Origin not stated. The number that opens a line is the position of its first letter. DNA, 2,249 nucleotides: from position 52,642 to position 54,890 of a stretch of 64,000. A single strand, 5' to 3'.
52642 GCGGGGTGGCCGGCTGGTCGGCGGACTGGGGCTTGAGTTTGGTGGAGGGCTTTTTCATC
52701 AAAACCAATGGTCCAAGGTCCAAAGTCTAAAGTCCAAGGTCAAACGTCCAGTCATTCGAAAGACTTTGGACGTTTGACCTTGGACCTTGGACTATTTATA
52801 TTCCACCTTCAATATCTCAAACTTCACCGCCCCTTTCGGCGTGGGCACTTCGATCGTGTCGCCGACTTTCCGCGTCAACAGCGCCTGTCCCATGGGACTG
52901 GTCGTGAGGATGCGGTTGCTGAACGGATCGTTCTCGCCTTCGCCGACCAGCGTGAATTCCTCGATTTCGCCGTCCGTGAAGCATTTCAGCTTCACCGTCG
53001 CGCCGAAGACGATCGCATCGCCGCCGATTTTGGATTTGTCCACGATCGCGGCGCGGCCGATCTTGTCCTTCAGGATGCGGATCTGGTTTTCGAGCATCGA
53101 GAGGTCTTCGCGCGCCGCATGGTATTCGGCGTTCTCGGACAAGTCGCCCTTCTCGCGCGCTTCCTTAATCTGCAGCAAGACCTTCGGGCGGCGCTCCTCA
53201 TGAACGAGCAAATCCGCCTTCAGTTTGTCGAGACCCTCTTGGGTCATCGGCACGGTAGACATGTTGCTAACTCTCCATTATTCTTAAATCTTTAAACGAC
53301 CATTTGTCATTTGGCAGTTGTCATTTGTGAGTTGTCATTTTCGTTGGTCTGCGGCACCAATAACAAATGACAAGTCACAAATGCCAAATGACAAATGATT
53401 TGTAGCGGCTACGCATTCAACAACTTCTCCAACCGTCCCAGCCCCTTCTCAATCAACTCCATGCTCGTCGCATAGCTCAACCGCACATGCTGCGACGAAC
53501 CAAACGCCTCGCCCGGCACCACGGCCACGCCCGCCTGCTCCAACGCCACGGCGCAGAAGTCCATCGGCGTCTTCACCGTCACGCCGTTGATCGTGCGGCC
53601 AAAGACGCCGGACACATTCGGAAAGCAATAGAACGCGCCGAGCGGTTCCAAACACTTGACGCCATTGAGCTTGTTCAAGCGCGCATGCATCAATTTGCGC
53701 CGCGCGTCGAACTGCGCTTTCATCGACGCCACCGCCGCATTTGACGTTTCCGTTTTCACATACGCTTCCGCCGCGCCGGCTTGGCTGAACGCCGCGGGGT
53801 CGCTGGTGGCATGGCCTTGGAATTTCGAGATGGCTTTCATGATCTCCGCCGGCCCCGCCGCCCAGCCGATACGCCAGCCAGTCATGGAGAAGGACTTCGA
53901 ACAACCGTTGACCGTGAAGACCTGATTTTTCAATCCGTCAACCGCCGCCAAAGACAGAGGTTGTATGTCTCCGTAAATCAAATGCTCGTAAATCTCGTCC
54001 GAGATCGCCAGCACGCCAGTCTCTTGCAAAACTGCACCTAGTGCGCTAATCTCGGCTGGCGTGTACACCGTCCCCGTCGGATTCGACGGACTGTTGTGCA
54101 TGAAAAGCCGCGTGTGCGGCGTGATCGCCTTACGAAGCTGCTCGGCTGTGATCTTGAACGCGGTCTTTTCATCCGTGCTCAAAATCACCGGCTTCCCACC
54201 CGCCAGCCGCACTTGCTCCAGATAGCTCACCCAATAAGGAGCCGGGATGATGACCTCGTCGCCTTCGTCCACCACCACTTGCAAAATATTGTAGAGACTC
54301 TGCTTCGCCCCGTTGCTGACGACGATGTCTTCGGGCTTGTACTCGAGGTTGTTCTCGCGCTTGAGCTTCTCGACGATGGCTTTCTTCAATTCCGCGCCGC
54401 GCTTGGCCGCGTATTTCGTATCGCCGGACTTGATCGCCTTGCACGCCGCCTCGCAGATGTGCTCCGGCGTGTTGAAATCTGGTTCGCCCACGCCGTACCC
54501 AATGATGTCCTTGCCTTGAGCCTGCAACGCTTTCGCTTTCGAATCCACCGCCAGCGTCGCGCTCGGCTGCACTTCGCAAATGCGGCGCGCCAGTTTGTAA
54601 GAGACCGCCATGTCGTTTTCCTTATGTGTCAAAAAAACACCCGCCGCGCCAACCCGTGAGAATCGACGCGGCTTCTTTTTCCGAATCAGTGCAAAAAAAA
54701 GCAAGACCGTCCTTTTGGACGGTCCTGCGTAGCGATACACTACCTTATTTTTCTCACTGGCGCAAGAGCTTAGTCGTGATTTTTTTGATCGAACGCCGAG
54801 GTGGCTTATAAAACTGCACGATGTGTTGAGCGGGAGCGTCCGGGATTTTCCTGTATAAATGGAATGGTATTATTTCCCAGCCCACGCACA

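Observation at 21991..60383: Family of intergenic hairpins whose stems are built from tandem heptamer 'words'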

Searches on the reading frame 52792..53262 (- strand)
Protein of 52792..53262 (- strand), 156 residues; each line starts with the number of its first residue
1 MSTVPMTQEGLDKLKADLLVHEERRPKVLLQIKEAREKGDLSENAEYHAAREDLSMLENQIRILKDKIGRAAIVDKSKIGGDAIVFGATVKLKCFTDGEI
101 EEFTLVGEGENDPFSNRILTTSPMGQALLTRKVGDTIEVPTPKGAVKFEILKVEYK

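Call 8: search_protein_families(library=pfam, proteins=[window:52792-53262:-])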
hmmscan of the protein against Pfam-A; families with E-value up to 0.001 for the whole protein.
window:52792-53262:- (156 aa): 2 families
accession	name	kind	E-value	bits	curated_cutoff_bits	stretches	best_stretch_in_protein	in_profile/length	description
PF03449.20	GreA_GreB_N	-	1.1e-23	83.6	24.5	1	4-73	1-71/71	Transcription elongation factor, N-terminal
PF01272.25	GreA_GreB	-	1.8e-23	82.7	26.9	1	82-155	4-77/77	Transcription elongation factor, GreA/GreB, C-term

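Call 19: find_encoding_contigs(protein=window:52792-53262:-, flank=10000, max_places=10)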
Protein window:52792-53262:- (156 aa): 5 contigs read that carry it; 2 places shown.
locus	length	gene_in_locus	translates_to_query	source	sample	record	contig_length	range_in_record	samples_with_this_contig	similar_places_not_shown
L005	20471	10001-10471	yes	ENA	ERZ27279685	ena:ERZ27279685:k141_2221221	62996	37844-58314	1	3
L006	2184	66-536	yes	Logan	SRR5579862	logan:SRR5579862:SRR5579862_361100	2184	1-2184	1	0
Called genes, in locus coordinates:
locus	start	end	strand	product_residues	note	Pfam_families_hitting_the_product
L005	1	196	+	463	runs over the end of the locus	PF00890:FAD_binding_2 (faint), PF01266:DAO (faint), PF01593:Amino_oxidase, PF03486:HI0933_like (faint), PF07992:Pyr_redox_2 (faint), PF13450:NAD_binding_8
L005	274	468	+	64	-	PF07927:HicA_toxin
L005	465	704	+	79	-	-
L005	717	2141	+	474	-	PF00890:FAD_binding_2, PF01134:GIDA (weak), PF01266:DAO (weak), PF01494:FAD_binding_3 (weak), PF01946:Thi4 (weak), PF12831:FAD_oxidored, PF01593:Amino_oxidase, PF13450:NAD_binding_8, +3 more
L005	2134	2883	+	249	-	PF00106:adh_short, PF01370:Epimerase (weak), PF08659:KR, PF13561:adh_short_C2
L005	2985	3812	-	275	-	PF01678:DAP_epimerase, PF26317:CntK_N (weak), PF01678:DAP_epimerase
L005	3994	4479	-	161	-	-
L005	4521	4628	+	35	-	-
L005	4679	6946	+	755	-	PF20245:DUF6600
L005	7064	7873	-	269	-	-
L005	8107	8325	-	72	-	-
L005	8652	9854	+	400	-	PF00155:Aminotran_1_2, PF01041:DegT_DnrJ_EryC1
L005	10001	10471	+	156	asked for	PF03449:GreA_GreB_N, PF01272:GreA_GreB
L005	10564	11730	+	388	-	PF01817:CM_2, PF00800:PDT, PF01842:ACT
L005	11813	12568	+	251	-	PF00121:TIM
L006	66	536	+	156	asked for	PF03449:GreA_GreB_N, PF01272:GreA_GreB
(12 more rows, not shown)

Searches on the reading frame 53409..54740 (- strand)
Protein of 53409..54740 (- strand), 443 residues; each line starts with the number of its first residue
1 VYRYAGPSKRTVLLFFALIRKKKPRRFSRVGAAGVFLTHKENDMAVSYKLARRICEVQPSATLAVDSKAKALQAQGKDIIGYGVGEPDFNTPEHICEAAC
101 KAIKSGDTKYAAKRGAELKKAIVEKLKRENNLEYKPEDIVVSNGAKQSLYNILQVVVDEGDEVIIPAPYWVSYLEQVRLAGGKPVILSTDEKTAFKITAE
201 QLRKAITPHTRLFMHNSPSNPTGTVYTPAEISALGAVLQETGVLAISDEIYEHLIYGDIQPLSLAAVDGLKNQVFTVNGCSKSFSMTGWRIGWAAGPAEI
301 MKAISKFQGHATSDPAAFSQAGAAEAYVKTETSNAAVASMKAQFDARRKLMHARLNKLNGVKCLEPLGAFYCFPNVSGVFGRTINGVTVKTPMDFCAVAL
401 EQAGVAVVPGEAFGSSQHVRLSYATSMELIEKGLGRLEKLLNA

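Call 8: search_protein_families(library=pfam, proteins=[window:53409-54740:-])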
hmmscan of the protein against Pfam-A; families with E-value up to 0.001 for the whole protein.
window:53409-54740:- (443 aa): 2 families
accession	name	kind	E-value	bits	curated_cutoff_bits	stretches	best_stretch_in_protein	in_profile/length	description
PF00155.27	Aminotran_1_2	-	1.4e-72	245.3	19.7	1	78-437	2-361/361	Aminotransferase class I and II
PF01041.23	DegT_DnrJ_EryC1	-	3.8e-08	33.4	19.8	1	139-248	43-145/360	DegT/DnrJ/EryC1/StrS aminotransferase family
